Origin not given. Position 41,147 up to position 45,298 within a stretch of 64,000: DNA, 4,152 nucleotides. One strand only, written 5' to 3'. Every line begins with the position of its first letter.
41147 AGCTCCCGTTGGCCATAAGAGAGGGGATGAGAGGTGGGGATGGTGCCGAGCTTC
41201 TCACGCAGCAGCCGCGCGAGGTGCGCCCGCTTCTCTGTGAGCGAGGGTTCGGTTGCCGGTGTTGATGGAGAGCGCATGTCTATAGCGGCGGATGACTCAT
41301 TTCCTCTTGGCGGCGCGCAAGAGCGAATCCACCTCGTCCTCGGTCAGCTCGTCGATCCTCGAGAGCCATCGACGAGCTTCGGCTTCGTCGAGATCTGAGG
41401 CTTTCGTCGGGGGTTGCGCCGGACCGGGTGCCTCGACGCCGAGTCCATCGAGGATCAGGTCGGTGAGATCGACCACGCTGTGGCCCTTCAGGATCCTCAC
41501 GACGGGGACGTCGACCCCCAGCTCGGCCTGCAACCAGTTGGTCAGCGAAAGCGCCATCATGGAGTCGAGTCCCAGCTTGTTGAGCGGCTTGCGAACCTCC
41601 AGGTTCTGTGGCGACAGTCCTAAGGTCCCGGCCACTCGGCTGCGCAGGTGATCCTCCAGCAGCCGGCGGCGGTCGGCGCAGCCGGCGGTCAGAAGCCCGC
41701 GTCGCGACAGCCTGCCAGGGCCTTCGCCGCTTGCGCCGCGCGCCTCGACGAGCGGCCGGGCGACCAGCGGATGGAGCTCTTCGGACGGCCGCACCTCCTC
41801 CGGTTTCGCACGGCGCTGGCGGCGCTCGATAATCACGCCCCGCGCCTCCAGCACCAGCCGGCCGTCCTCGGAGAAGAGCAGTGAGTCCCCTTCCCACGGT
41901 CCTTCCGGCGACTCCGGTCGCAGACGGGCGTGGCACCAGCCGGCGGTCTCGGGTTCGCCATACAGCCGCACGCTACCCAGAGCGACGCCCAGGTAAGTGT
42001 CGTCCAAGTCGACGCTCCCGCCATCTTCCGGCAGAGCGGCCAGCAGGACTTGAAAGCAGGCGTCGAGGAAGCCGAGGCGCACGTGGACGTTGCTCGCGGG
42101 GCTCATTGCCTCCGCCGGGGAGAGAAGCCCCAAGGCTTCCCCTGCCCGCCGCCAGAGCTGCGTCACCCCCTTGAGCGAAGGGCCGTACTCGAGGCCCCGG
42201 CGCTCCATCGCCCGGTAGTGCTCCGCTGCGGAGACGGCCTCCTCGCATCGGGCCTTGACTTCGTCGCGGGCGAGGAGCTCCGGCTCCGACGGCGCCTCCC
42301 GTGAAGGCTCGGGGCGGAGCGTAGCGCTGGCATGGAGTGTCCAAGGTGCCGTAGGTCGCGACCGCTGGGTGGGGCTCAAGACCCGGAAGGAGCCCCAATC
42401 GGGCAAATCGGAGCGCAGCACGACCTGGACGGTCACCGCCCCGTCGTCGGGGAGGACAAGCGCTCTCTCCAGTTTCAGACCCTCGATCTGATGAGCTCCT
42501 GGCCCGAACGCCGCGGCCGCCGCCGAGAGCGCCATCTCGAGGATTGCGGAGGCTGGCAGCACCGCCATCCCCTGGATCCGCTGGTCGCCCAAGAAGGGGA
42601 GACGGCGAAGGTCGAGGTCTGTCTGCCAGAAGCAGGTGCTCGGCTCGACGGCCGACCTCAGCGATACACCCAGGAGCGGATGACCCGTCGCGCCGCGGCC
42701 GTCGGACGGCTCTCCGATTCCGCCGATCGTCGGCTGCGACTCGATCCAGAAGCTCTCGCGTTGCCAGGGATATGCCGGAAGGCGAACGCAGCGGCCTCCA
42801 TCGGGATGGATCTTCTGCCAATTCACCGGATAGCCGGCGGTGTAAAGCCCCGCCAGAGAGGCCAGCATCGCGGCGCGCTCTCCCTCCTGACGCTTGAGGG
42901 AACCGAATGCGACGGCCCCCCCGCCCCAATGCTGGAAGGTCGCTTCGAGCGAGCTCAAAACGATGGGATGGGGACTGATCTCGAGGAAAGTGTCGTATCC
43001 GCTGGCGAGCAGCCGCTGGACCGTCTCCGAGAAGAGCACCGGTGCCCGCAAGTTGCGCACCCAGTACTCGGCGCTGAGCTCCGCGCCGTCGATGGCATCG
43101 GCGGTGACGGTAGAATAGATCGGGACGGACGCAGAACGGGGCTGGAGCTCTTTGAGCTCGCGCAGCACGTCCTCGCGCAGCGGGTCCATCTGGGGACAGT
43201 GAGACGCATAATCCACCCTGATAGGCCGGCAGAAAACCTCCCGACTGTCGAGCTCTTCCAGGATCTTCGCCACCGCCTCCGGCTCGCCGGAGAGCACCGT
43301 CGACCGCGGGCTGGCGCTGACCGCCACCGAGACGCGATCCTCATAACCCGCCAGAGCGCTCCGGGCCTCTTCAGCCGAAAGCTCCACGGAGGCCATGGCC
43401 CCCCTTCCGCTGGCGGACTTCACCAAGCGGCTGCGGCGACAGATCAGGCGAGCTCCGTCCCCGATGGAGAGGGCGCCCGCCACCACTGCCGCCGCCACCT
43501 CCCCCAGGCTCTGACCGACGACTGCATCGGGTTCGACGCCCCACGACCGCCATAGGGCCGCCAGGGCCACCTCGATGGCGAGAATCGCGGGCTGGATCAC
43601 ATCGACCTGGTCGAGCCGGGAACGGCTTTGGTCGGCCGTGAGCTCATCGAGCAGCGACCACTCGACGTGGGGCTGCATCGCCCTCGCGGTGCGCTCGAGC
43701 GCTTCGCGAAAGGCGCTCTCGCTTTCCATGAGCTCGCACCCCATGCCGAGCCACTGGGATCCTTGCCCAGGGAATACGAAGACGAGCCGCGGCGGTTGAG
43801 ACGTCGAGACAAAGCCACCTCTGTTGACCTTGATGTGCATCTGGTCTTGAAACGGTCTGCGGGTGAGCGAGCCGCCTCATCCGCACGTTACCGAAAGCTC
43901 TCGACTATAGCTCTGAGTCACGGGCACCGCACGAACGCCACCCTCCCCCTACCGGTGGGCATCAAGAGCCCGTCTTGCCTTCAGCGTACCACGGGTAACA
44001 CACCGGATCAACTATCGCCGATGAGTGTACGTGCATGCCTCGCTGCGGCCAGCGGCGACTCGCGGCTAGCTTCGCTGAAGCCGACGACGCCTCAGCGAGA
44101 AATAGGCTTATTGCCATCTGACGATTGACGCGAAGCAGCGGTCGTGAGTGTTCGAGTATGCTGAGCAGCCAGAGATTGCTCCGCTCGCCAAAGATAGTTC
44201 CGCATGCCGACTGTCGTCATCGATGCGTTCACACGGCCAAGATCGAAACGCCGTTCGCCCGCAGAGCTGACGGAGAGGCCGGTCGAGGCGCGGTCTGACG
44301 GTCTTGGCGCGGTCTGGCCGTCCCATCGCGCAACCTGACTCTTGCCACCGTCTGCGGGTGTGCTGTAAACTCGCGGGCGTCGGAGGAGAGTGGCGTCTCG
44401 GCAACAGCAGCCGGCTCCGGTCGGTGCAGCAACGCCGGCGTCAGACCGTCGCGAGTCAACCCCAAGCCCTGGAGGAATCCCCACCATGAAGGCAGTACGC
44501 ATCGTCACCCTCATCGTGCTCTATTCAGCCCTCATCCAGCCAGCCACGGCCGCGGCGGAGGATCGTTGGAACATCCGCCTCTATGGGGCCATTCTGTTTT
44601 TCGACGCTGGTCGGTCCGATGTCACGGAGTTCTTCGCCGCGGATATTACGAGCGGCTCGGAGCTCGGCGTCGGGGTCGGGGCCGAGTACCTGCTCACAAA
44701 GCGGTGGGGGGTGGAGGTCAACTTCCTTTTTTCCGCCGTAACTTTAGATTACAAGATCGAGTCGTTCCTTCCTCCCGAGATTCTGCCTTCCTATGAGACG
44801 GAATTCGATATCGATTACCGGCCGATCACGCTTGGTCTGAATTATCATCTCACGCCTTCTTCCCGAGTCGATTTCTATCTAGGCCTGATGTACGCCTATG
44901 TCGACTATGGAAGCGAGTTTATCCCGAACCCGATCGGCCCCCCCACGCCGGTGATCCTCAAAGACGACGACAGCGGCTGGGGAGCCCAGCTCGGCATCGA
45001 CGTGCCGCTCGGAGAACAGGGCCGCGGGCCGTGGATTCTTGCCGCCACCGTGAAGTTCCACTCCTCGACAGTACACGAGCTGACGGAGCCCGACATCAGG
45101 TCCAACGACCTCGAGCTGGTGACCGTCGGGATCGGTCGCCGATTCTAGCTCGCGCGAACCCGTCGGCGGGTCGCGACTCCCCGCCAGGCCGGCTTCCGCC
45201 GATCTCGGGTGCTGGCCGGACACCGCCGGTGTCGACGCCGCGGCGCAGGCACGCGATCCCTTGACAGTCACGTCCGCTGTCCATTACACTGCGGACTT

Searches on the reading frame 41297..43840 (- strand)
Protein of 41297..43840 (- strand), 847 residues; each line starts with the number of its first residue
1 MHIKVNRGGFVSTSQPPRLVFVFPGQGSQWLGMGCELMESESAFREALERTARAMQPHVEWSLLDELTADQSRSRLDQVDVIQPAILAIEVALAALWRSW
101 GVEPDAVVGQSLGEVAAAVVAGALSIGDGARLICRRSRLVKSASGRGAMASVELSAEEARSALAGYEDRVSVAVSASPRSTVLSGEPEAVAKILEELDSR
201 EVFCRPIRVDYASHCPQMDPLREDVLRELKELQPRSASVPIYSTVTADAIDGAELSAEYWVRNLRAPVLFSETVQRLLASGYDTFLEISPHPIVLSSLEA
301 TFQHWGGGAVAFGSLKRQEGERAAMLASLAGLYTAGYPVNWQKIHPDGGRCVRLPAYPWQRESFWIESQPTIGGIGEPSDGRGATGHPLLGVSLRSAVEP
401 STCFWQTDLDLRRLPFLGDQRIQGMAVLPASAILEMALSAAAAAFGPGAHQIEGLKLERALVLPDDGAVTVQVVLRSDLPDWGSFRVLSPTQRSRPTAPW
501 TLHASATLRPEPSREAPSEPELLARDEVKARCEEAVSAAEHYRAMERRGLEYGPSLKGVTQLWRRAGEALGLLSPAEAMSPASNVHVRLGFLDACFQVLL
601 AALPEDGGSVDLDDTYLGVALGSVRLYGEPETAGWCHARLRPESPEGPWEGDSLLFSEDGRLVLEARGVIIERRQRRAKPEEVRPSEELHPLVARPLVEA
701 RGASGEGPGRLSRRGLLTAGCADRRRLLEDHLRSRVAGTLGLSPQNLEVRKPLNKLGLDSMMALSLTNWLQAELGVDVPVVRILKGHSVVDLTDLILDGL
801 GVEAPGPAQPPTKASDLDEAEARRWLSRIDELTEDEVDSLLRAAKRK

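Call 5: search_protein_families(library=pfam, proteins=[window:41297-43840:-], max_evalue=0.01)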
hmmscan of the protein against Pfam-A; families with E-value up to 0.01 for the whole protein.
window:41297-43840:- (847 aa): 5 families
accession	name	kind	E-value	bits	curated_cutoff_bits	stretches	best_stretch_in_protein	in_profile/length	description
PF00698.26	Acyl_transf_1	-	2.1e-94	317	32.7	1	20-330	1-310/319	Acyl transferase domain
PF14765.12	PS-DH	-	4.4e-25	88.6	23.7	1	524-676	5-161/166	Polyketide synthase dehydratase N-terminal domain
PF21089.3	PKS_DH_N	-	7.6e-23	80.9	27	1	387-489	1-102/103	Polyketide synthase dehydratase domain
PF00550.31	PP-binding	-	8e-12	45.7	20.8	1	731-796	2-67/67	Phosphopantetheine attachment site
PF23297.2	ACP_SdgA_C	-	6.1e-06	26.7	27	1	729-799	12-82/95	Highly reducing polyketide synthase sdgA, C-terminal ACP domain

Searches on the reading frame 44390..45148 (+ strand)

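Call 8: search_protein_families(library=pfam, proteins=[window:44390-45148:+], max_evalue=0.001)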
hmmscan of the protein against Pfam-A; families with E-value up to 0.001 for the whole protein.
window:44390-45148:+ (252 aa): 3 families
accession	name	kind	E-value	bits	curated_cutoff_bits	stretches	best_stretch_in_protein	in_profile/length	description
PF13505.12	OMP_b-brl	-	4.7e-09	37.1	28.7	1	43-205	4-138/175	Outer membrane protein beta-barrel domain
PF03922.20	OmpW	-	2.7e-05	24.6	24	1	84-209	32-150/195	OmpW family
PF13568.12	OMP_b-brl_2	-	0.0008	20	27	0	89-171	37-118/175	Outer membrane protein beta-barrel domain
